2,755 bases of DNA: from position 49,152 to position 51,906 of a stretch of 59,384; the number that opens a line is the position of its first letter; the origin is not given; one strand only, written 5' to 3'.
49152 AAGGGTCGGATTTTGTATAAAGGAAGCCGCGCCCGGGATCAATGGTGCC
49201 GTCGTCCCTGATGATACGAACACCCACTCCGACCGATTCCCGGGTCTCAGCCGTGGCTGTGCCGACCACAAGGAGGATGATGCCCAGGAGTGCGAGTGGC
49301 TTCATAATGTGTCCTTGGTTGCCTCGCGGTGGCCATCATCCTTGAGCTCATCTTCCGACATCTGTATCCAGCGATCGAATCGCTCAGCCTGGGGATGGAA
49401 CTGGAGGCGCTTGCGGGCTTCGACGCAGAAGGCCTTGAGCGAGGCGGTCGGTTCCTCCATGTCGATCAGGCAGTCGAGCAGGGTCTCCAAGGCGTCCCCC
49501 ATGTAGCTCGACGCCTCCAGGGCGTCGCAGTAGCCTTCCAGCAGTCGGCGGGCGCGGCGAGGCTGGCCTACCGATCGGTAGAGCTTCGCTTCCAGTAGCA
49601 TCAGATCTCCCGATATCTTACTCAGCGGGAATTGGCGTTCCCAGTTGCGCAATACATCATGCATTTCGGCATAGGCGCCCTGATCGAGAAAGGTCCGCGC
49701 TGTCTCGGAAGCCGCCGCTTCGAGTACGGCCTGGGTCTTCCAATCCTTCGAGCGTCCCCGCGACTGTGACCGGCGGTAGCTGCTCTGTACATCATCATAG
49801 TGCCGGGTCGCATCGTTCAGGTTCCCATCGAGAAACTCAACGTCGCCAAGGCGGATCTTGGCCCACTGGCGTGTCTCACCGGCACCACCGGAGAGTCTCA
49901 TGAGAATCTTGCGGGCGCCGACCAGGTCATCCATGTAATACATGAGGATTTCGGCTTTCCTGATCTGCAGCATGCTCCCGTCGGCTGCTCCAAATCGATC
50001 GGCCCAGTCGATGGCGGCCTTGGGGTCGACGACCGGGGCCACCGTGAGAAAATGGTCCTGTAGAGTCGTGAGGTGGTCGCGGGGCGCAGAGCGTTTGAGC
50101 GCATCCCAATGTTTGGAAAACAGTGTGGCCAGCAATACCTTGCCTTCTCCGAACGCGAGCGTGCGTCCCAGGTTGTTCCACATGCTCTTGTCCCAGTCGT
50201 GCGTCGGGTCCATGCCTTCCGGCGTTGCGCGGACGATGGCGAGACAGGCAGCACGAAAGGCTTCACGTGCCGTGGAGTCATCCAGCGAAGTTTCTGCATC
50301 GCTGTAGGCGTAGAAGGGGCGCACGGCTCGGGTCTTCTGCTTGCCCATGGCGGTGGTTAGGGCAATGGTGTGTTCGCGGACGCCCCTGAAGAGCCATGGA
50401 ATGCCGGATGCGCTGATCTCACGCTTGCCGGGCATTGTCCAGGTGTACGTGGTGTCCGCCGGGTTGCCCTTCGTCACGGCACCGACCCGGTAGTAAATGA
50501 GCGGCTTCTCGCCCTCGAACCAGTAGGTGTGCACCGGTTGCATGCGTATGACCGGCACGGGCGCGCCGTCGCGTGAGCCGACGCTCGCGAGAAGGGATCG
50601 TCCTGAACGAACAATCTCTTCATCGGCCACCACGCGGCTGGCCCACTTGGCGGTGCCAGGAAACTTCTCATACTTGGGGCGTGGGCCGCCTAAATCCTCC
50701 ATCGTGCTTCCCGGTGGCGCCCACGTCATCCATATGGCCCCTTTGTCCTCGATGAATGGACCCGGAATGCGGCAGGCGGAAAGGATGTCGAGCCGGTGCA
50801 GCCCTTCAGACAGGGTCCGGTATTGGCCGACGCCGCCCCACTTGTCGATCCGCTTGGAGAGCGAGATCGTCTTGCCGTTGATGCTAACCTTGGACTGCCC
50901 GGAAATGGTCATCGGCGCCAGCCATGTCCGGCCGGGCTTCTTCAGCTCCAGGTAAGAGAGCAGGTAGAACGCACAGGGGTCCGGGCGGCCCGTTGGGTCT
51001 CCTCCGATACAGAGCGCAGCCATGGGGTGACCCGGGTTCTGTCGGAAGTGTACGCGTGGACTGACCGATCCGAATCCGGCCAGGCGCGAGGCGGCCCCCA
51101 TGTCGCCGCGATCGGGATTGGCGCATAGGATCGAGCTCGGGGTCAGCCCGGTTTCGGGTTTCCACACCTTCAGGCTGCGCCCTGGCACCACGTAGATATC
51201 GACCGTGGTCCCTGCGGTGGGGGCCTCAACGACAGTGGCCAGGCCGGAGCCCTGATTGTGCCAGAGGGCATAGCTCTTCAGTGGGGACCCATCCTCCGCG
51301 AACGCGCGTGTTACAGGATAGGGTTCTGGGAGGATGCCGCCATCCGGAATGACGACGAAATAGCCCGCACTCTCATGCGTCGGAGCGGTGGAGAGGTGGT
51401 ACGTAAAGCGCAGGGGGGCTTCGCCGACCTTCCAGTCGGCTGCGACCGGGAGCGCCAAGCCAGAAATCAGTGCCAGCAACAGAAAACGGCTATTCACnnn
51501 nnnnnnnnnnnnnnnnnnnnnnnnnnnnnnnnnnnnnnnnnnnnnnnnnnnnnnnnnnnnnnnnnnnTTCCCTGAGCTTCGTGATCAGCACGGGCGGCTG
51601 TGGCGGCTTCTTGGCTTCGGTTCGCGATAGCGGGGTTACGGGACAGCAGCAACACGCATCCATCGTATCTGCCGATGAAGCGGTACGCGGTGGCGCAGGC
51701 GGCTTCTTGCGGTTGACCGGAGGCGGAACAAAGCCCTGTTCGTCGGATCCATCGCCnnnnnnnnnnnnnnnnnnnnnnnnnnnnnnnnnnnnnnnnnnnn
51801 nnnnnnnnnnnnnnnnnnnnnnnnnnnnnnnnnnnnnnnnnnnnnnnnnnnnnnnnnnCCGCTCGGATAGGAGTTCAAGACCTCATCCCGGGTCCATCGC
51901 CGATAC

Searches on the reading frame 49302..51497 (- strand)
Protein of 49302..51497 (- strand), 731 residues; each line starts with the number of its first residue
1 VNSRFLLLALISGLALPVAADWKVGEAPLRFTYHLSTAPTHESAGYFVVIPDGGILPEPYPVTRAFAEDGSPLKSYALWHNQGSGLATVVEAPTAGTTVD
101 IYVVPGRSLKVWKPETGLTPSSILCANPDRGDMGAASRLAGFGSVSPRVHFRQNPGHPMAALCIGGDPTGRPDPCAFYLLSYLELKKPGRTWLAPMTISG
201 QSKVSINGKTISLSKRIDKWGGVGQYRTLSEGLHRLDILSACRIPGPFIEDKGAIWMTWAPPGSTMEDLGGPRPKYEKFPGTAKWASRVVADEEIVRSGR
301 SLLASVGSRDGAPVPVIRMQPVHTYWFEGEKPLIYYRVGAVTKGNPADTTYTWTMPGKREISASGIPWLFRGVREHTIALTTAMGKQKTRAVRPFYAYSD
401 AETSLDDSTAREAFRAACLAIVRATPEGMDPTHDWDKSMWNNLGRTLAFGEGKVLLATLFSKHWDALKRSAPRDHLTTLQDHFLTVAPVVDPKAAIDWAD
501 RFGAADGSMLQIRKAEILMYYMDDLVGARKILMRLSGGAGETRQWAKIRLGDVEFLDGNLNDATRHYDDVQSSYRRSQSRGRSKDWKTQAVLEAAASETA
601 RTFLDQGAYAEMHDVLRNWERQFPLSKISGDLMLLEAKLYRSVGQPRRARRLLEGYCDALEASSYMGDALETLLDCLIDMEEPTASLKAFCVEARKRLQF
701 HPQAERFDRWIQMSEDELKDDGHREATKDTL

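Call 3: search_protein_families(library=pfam, proteins=[window:49302-51497:-], max_evalue=0.01)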
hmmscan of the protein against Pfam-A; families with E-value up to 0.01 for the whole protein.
window:49302-51497:- (731 aa): 0 families

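Call 4: search_protein_families(library=ncbifam, proteins=[window:49302-51497:-], max_evalue=0.01)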
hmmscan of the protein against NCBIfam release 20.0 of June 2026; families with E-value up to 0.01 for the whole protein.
window:49302-51497:- (731 aa): 1 family
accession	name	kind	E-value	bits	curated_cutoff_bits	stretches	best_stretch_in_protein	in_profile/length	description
TIGR02795.1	tol_pal_ybgF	equivalog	0.0041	17.7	90.1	0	594-682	3-91/119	tol-pal system protein YbgF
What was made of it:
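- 49302..51497 (-): w7: exported 731-aa protein. A weak sub-threshold match suggests a TPR-like C-terminus. No family assigned. Weak YbgF/TPR hit at residues 594-682 (call 4).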

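Call 85: search_protein_families(library=padloc, proteins=[window:49302-51497:-], max_evalue=0.001)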
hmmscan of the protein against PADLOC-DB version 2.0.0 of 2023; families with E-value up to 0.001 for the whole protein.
window:49302-51497:- (731 aa): 0 families

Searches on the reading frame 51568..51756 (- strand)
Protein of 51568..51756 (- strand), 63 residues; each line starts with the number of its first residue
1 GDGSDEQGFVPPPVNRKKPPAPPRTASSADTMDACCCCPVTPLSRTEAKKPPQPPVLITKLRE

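Call 95: search_dna_similar(query=window:51568-51756:-, collection=phages, mode=protein, max_evalue=0.001, max_rows=10)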
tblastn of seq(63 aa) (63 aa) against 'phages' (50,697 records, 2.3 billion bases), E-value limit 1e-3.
No match.
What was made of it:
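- Tried and rejected: GenBank phages searched by tblastn with the mature small protein: no match (call 95).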
